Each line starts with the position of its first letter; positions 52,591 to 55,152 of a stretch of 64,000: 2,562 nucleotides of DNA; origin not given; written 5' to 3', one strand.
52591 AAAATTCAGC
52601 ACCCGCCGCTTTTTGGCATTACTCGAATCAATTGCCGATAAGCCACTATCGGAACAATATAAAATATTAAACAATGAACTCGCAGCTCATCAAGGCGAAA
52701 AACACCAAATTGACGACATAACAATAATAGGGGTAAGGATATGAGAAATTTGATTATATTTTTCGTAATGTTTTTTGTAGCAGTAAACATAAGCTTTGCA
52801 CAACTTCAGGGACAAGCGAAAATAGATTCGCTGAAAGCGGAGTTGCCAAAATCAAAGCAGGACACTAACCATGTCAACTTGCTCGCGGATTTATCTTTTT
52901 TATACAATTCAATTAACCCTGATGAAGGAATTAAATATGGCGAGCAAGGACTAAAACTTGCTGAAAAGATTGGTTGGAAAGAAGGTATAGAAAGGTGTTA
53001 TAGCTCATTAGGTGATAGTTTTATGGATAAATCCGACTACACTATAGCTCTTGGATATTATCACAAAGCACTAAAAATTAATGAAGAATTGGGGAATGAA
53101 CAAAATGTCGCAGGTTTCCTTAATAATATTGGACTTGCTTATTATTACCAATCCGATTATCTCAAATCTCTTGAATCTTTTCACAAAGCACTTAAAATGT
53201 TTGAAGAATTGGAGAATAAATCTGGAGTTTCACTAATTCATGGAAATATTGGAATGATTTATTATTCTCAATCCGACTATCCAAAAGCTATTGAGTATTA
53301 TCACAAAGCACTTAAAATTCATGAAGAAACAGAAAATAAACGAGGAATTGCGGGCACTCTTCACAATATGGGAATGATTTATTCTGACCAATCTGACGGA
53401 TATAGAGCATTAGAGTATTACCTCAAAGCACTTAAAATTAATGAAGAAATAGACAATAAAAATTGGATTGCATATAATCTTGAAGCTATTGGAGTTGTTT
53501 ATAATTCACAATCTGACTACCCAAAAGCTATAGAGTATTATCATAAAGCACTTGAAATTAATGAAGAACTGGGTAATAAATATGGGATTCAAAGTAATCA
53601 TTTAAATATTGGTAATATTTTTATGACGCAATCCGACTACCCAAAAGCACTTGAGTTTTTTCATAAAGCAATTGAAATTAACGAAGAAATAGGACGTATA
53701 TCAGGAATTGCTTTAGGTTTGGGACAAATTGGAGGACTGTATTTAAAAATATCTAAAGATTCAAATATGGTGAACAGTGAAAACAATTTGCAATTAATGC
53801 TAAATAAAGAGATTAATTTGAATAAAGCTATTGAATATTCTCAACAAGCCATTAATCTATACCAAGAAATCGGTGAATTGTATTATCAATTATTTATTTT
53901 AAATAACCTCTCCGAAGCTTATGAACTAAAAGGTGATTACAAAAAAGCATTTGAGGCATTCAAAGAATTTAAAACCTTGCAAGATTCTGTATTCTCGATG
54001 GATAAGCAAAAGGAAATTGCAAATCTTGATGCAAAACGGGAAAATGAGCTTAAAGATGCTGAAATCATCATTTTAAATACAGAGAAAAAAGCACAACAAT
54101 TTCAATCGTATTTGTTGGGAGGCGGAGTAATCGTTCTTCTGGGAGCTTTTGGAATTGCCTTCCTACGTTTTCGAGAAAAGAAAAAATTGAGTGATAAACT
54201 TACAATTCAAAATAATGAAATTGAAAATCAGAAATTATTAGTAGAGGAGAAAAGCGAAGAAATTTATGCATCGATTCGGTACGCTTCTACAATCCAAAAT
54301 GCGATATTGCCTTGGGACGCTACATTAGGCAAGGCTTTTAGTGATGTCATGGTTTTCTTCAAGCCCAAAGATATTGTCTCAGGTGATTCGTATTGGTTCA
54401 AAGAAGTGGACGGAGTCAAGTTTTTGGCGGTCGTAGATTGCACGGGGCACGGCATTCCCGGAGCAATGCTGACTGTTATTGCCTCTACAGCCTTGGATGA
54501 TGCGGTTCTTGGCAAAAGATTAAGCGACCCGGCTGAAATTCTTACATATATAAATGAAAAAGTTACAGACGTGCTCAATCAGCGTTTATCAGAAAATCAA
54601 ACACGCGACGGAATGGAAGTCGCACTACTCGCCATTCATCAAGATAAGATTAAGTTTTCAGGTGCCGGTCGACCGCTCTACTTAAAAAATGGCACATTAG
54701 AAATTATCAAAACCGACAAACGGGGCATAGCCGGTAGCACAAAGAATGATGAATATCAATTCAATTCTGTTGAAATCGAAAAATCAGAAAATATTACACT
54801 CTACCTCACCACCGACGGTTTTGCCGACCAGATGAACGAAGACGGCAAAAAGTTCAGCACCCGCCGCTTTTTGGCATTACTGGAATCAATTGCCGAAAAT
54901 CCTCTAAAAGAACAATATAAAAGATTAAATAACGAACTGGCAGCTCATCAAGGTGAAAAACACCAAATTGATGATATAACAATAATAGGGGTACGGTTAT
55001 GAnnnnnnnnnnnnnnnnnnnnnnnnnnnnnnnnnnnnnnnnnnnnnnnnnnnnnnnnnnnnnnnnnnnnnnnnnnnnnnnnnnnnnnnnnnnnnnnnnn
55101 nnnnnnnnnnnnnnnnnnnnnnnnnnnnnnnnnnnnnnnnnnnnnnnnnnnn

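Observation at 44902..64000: Translationally chained array of eight membrane-anchored PP2C/SpoIIE-type phosphatase paralogs, seven with extracytoplasmic TPR sensor modules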

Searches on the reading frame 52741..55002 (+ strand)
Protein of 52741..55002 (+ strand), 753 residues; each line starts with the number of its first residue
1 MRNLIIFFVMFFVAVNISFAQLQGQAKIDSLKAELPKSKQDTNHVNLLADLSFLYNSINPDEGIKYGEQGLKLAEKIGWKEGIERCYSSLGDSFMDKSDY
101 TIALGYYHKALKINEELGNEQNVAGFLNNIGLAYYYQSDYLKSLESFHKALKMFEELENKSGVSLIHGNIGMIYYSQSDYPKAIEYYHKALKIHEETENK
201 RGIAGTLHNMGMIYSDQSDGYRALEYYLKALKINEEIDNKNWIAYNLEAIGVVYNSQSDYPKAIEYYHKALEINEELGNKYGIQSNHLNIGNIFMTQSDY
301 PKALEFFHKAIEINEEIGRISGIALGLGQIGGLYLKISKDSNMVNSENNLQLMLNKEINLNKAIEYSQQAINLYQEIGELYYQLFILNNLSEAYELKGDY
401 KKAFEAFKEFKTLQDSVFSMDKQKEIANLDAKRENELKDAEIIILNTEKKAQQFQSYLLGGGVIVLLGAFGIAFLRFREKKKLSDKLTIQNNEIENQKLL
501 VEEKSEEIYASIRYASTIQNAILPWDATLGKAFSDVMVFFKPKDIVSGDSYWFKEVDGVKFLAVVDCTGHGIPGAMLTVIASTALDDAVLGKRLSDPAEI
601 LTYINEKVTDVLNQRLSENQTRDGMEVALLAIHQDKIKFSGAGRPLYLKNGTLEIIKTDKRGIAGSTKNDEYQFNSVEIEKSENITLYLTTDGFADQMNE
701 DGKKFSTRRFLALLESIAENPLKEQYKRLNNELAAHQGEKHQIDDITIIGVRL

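Call 5: search_protein_families(library=pfam, proteins=[window:52741-55002:+], max_evalue=0.01)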
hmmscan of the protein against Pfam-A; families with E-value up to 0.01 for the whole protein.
window:52741-55002:+ (753 aa): 24 families
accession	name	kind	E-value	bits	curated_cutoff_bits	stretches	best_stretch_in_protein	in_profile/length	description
PF13424.12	TPR_12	-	1.2e-52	176.5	30.1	5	166-235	5-76/77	Tetratricopeptide repeat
PF00515.34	TPR_1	-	8.7e-44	146.1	27.8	6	166-194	3-31/34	Tetratricopeptide repeat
PF07719.23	TPR_2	-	3.1e-34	114.7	27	4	166-194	3-31/34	Tetratricopeptide repeat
PF13374.12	TPR_10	-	1.8e-32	110.8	27.5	2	169-197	7-35/42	Tetratricopeptide repeat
PF13176.12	TPR_7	-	2.2e-22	77.6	27.9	2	168-199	3-34/36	Tetratricopeptide repeat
PF07228.17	SpoIIE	-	4.3e-20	72.9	25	1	561-752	6-190/192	Stage II sporulation protein E (SpoIIE)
PF13181.12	TPR_8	-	2.5e-19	68.2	25.7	0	167-193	4-30/34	Tetratricopeptide repeat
PF14938.12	SNAP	-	5.7e-18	65.8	25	2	186-311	57-182/282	Soluble NSF attachment protein, SNAP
PF13432.12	TPR_16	-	4.5e-14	53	32.7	1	130-193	3-60/65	Tetratricopeptide repeat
PF13414.12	TPR_11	-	1.1e-13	51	26.8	1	171-194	1-24/42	TPR repeat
PF17874.7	TPR_MalT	-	7e-10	39.1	45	2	173-318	10-156/336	MalT-like TPR region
PF08238.18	Sel1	-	4.9e-08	33.7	30.7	0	259-271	20-32/36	Sel1 repeat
PF13428.12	TPR_14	-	1.3e-07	32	23.5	0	172-196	9-33/44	Tetratricopeptide repeat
PF13174.12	TPR_6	-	1.7e-06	28.7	26.3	0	170-194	6-30/33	Tetratricopeptide repeat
PF24885.1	TPR_NPHP3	-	6e-06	26.3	100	1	144-277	82-216/239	Nephrocystin-3 TPR domain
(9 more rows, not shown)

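Call 10: find_homologous_proteins(query=window:52741-55002:+, max_evalue=1e-10)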
Query window:52741-55002:+ (753 aa): 1038 proteins with E <= 1e-10 among 8000 candidates; the best 120 are listed.
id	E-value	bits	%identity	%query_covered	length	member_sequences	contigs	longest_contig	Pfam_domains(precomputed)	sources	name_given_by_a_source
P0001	0.0e+0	1658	100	100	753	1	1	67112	PF13414.13,PF10952.16,PF13176.13,PF24885.2,PF13428.13,PF08238.19,PF13374.13,PF17874.8,PF00515.35,PF13424.13,PF21033.5,PF14938.13,PF13432.13,PF13181.13,PF07228.18,PF07719.24,PF13174.13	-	-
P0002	0.0e+0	1326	84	95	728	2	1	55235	PF13414.13,PF10579.15,PF10952.16,PF13176.13,PF24885.2,PF13428.13,PF08238.19,PF13374.13,PF17874.8,PF00515.35,PF13424.13,PF14938.13,PF13432.13,PF13181.13,PF07228.18,PF07719.24,PF13174.13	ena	-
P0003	0.0e+0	1194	64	100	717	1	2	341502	PF10602.16,PF13414.13,PF13176.13,PF24885.2,PF08238.19,PF13374.13,PF00515.35,PF13424.13,PF14938.13,PF13432.13,PF13181.13,PF07228.18,PF07719.24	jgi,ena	jgi:tetratricopeptide (TPR) repeat protein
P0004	0.0e+0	1181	65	100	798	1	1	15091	PF10602.16,PF13414.13,PF21325.4,PF10952.16,PF13176.13,PF24885.2,PF13428.13,PF08238.19,PF13374.13,PF14559.13,PF10516.16,PF17874.8,PF00515.35,PF04212.25,PF13424.13,PF28559.1,PF14938.13,PF13432.13,PF13181.13,PF07228.18,PF07719.24,PF13174.13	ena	-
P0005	0.0e+0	1088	61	100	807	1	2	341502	PF13176.13,PF24885.2,PF13428.13,PF13374.13,PF14559.13,PF17874.8,PF00515.35,PF13424.13,PF14938.13,PF13432.13,PF13181.13,PF07228.18,PF07719.24,PF13174.13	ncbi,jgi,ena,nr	ncbi:MAG: hypothetical protein CVV22_10735 [Ignavibacteriae bacterium HGW-Ignavibacteriae-1]|jgi:tet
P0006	0.0e+0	1061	66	100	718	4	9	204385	PF13414.13,PF13176.13,PF24885.2,PF13428.13,PF08238.19,PF13374.13,PF14559.13,PF17874.8,PF00515.35,PF04212.25,PF13424.13,PF21033.5,PF14938.13,PF13181.13,PF07228.18,PF07719.24,PF13174.13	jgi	jgi:tetratricopeptide (TPR) repeat protein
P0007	0.0e+0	1053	65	100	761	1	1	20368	PF10602.16,PF13414.13,PF04781.18,PF10952.16,PF13176.13,PF24885.2,PF13428.13,PF08238.19,PF13374.13,PF10516.16,PF25068.3,PF13371.13,PF17874.8,PF00515.35,PF13424.13,PF21033.5,PF14938.13,PF13432.13,PF22883.2,PF13181.13,PF07228.18,PF07719.24,PF13174.13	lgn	-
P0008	0.0e+0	1041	64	100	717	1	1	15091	PF13414.13,PF10952.16,PF13176.13,PF24885.2,PF13428.13,PF08238.19,PF13374.13,PF10516.16,PF00515.35,PF13424.13,PF21033.5,PF14938.13,PF13432.13,PF13181.13,PF07228.18,PF07719.24,PF13174.13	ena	-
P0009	0.0e+0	1027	48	92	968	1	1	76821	PF13414.13,PF10579.15,PF10952.16,PF13176.13,PF24885.2,PF08238.19,PF13374.13,PF10516.16,PF00515.35,PF13424.13,PF14938.13,PF13432.13,PF13181.13,PF07228.18,PF07719.24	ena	-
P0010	0.0e+0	1024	63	100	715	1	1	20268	PF13414.13,PF04781.18,PF13176.13,PF24885.2,PF13428.13,PF08238.19,PF13374.13,PF10516.16,PF00515.35,PF13424.13,PF28559.1,PF14938.13,PF13432.13,PF22883.2,PF13181.13,PF07228.18,PF07719.24,PF13174.13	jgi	-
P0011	0.0e+0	1012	70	82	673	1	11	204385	PF00515.35,PF13424.13,PF13176.13,PF14938.13,PF13432.13,PF08238.19,PF13181.13,PF07228.18,PF07719.24,PF13174.13,PF13374.13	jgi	jgi:tetratricopeptide (TPR) repeat protein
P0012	0.0e+0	1011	55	100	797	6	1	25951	PF10602.16,PF13414.13,PF13176.13,PF24885.2,PF13374.13,PF17874.8,PF00515.35,PF13424.13,PF14938.13,PF13181.13,PF07228.18,PF07719.24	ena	-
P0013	1.1e-281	955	62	90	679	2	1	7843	PF10602.16,PF13176.13,PF24885.2,PF13428.13,PF13374.13,PF17874.8,PF00515.35,PF13424.13,PF21033.5,PF14938.13,PF13432.13,PF13181.13,PF07228.18,PF07719.24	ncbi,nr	ncbi:MAG: tetratricopeptide repeat protein, partial [Candidatus Kapabacteria bacterium]|nr:tetratric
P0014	8.1e-276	935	59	100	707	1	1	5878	PF13176.13,PF24885.2,PF08238.19,PF13374.13,PF17874.8,PF00515.35,PF13424.13,PF21033.5,PF14938.13,PF13181.13,PF07228.18,PF07719.24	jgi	jgi:tetratricopeptide (TPR) repeat protein/serine phosphatase RsbU (regulator of sigma subunit)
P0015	9.8e-273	925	58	100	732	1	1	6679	PF13176.13,PF24885.2,PF13428.13,PF08238.19,PF13374.13,PF17874.8,PF00515.35,PF13424.13,PF14938.13,PF13432.13,PF13181.13,PF07228.18,PF07719.24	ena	-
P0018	6.3e-267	906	44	92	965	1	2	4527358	PF13414.13,PF10952.16,PF13176.13,PF13428.13,PF13374.13,PF14559.13,PF10516.16,PF17874.8,PF00515.35,PF13424.13,PF14938.13,PF13432.13,PF13181.13,PF07228.18,PF07719.24,PF13174.13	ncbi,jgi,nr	ncbi:MAG: tetratricopeptide repeat protein [Candidatus Kapabacteria bacterium]|nr:tetratricopeptide 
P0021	5.4e-258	876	53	100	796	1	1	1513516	PF25068.3,PF00515.35,PF13424.13,PF13176.13,PF21033.5,PF14938.13,PF13181.13,PF07228.18,PF07719.24,PF13374.13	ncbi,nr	ncbi:MAG: tetratricopeptide repeat protein [Ignavibacteriae bacterium]|nr:tetratricopeptide repeat p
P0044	5.2e-196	672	48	83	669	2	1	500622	PF17874.8,PF00515.35,PF13424.13,PF13176.13,PF13181.13,PF07228.18,PF07719.24,PF13374.13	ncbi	ncbi:hypothetical protein MASR1M45_16630 [Candidatus Kapaibacterium sp.]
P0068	1.3e-152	528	37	97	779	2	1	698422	PF25063.1,PF13431.13,PF13414.13,PF21325.4,PF28571.1,PF10579.15,PF13176.13,PF13428.13,PF13374.13,PF17874.8,PF00515.35,PF13424.13,PF28559.1,PF21033.5,PF14938.13,PF13432.13,PF13181.13,PF07228.18,PF07719.24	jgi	jgi:tetratricopeptide (TPR) repeat protein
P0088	1.9e-135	471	34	93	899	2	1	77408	PF10602.16,PF13414.13,PF10579.15,PF13176.13,PF24885.2,PF13428.13,PF13374.13,PF10516.16,PF17874.8,PF00515.35,PF13424.13,PF28559.1,PF21033.5,PF14938.13,PF13432.13,PF13181.13,PF07228.18,PF07719.24,PF13174.13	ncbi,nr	ncbi:MAG: tetratricopeptide repeat protein [Bacteroidales bacterium]|nr:tetratricopeptide repeat pro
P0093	1.7e-133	465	37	99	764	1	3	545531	PF13176.13,PF24885.2,PF13428.13,PF13374.13,PF17874.8,PF00515.35,PF13424.13,PF14938.13,PF13432.13,PF13181.13,PF07228.18,PF07719.24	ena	-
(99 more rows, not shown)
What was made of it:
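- JGI annotations of homologs read 'serine phosphatase RsbU (regulator of sigma subunit)' (call 10).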

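Call 14: find_encoding_contigs(protein=P0002, flank=10000, max_places=3)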
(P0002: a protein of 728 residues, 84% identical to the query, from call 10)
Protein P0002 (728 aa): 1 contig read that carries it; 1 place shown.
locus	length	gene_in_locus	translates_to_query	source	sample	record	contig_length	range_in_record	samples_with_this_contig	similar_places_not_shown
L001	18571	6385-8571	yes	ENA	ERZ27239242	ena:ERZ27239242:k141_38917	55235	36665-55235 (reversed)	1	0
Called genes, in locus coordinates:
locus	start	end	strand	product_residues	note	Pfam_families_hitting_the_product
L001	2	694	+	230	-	?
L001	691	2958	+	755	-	PF14938:SNAP, PF00515:TPR_1 (weak), PF13424:TPR_12, PF14938:SNAP (weak), PF00515:TPR_1 (weak), PF13424:TPR_12, PF00515:TPR_1 (weak), PF07228:SpoIIE, +7 more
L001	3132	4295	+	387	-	PF09995:MPAB_Lcp_cat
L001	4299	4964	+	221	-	PF25129:Pyr4-TMTC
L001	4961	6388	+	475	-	PF07228:SpoIIE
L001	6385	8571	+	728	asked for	PF13424:TPR_12, PF14938:SNAP (weak), PF00515:TPR_1, PF13424:TPR_12, PF14938:SNAP, PF13424:TPR_12, PF13424:TPR_12, PF07228:SpoIIE, +17 more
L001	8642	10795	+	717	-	PF13424:TPR_12, PF14938:SNAP (weak), PF00515:TPR_1 (weak), PF13424:TPR_12, PF14938:SNAP (weak), PF00515:TPR_1 (weak), PF13424:TPR_12 (weak), PF07228:SpoIIE, +9 more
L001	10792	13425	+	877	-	PF13424:TPR_12, PF14938:SNAP, PF13424:TPR_12, PF00515:TPR_1, PF13424:TPR_12, PF13424:TPR_12, PF13424:TPR_12, PF07228:SpoIIE, +22 more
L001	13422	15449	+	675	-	PF07719:TPR_2 (faint), PF13181:TPR_8 (faint), PF13374:TPR_10 (faint), PF24885:TPR_NPHP3 (faint), PF13424:TPR_12, PF00515:TPR_1 (weak), PF13424:TPR_12 (weak), PF07228:SpoIIE, +3 more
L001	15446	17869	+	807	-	PF07719:TPR_2 (faint), PF13181:TPR_8 (faint), PF13424:TPR_12, PF13424:TPR_12, PF17874:TPR_MalT (weak), PF00515:TPR_1 (weak), PF13424:TPR_12, PF07228:SpoIIE, +8 more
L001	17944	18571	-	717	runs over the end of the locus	PF18962:Por_Secre_tail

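Call 15: find_encoding_contigs(protein=P0005, flank=10000, max_places=3)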
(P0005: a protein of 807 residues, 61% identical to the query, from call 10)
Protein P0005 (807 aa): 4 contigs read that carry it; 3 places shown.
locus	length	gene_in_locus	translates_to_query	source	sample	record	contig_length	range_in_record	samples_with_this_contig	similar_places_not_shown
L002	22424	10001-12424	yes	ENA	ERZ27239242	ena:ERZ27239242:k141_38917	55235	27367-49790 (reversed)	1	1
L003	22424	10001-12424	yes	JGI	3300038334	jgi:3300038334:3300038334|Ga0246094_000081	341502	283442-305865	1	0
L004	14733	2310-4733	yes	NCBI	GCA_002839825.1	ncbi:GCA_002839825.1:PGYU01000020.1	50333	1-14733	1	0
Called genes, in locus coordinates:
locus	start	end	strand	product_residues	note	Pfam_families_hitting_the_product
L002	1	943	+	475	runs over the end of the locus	PF07228:SpoIIE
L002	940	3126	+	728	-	PF13424:TPR_12, PF14938:SNAP (weak), PF00515:TPR_1, PF13424:TPR_12, PF14938:SNAP, PF13424:TPR_12, PF13424:TPR_12, PF07228:SpoIIE, +17 more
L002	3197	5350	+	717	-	PF13424:TPR_12, PF14938:SNAP (weak), PF00515:TPR_1 (weak), PF13424:TPR_12, PF14938:SNAP (weak), PF00515:TPR_1 (weak), PF13424:TPR_12 (weak), PF07228:SpoIIE, +9 more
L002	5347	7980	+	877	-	PF13424:TPR_12, PF14938:SNAP, PF13424:TPR_12, PF00515:TPR_1, PF13424:TPR_12, PF13424:TPR_12, PF13424:TPR_12, PF07228:SpoIIE, +22 more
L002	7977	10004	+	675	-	PF07719:TPR_2 (faint), PF13181:TPR_8 (faint), PF13374:TPR_10 (faint), PF24885:TPR_NPHP3 (faint), PF13424:TPR_12, PF00515:TPR_1 (weak), PF13424:TPR_12 (weak), PF07228:SpoIIE, +3 more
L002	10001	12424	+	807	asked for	PF07719:TPR_2 (faint), PF13181:TPR_8 (faint), PF13424:TPR_12, PF13424:TPR_12, PF17874:TPR_MalT (weak), PF00515:TPR_1 (weak), PF13424:TPR_12, PF07228:SpoIIE, +8 more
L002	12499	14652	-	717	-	PF18962:Por_Secre_tail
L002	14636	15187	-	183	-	PF04542:Sigma70_r2 (weak), PF08281:Sigma70_r4_2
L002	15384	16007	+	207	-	PF00160:Pro_isomerase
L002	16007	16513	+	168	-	PF00160:Pro_isomerase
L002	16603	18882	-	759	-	PF13620:CarboxypepD_reg, PF13715:CarbopepD_reg_2, PF07715:Plug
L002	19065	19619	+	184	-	PF04542:Sigma70_r2, PF08281:Sigma70_r4_2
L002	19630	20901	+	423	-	-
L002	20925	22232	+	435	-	PF03724:META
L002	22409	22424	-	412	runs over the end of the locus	PF08442:ATP-grasp_2, PF24948:Citrate_synth_N, PF00549:Ligase_CoA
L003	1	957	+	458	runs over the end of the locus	PF07228:SpoIIE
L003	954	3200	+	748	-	-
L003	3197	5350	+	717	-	PF13424:TPR_12, PF14938:SNAP (weak), PF00515:TPR_1 (weak), PF13424:TPR_12, PF14938:SNAP (weak), PF00515:TPR_1 (weak), PF13424:TPR_12 (weak), PF07228:SpoIIE, +9 more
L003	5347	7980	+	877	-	PF13424:TPR_12, PF14938:SNAP, PF13424:TPR_12, PF00515:TPR_1, PF13424:TPR_12, PF13424:TPR_12, PF13424:TPR_12, PF07228:SpoIIE, +22 more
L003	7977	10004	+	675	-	PF07719:TPR_2 (faint), PF13181:TPR_8 (faint), PF13374:TPR_10 (faint), PF24885:TPR_NPHP3 (faint), PF13424:TPR_12, PF00515:TPR_1 (weak), PF13424:TPR_12 (weak), PF07228:SpoIIE, +3 more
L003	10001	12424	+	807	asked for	PF07719:TPR_2 (faint), PF13181:TPR_8 (faint), PF13424:TPR_12, PF13424:TPR_12, PF17874:TPR_MalT (weak), PF00515:TPR_1 (weak), PF13424:TPR_12, PF07228:SpoIIE, +8 more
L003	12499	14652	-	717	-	PF18962:Por_Secre_tail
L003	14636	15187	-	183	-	PF04542:Sigma70_r2 (weak), PF08281:Sigma70_r4_2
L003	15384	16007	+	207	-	PF00160:Pro_isomerase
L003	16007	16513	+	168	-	PF00160:Pro_isomerase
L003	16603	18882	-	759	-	PF13620:CarboxypepD_reg, PF13715:CarbopepD_reg_2, PF07715:Plug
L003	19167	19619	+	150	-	PF04542:Sigma70_r2 (weak), PF08281:Sigma70_r4_2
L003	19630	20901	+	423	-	-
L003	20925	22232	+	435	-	PF03724:META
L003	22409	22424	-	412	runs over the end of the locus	PF08442:ATP-grasp_2, PF24948:Citrate_synth_N, PF00549:Ligase_CoA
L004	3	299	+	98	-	PF07228:SpoIIE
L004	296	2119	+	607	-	PF07719:TPR_2 (faint), PF13374:TPR_10 (faint), PF13181:TPR_8 (faint), PF24885:TPR_NPHP3 (faint), PF13176:TPR_7 (faint), PF13424:TPR_12, PF00515:TPR_1 (weak), PF13424:TPR_12 (weak), +2 more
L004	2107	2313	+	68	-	PF07228:SpoIIE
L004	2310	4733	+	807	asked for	PF07719:TPR_2 (faint), PF13181:TPR_8 (faint), PF13424:TPR_12, PF13424:TPR_12, PF17874:TPR_MalT (weak), PF00515:TPR_1 (weak), PF13424:TPR_12, PF07228:SpoIIE, +8 more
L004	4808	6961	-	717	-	PF18962:Por_Secre_tail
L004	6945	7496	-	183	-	PF04542:Sigma70_r2 (weak), PF08281:Sigma70_r4_2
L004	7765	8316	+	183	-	PF00160:Pro_isomerase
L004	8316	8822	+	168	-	PF00160:Pro_isomerase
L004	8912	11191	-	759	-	PF13620:CarboxypepD_reg, PF13715:CarbopepD_reg_2, PF07715:Plug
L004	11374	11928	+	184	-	PF04542:Sigma70_r2, PF08281:Sigma70_r4_2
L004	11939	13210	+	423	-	-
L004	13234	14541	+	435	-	PF03724:META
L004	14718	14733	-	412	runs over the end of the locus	PF08442:ATP-grasp_2, PF24948:Citrate_synth_N, PF00549:Ligase_CoA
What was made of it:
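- Relatives' assemblies also show frameshifts or contig breaks inside the array: L004 starts within it, and R3 differs between L001 and L003 (calls 14, 15).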

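Call 20: find_encoding_contigs(protein=P0001, flank=10000, max_places=4)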
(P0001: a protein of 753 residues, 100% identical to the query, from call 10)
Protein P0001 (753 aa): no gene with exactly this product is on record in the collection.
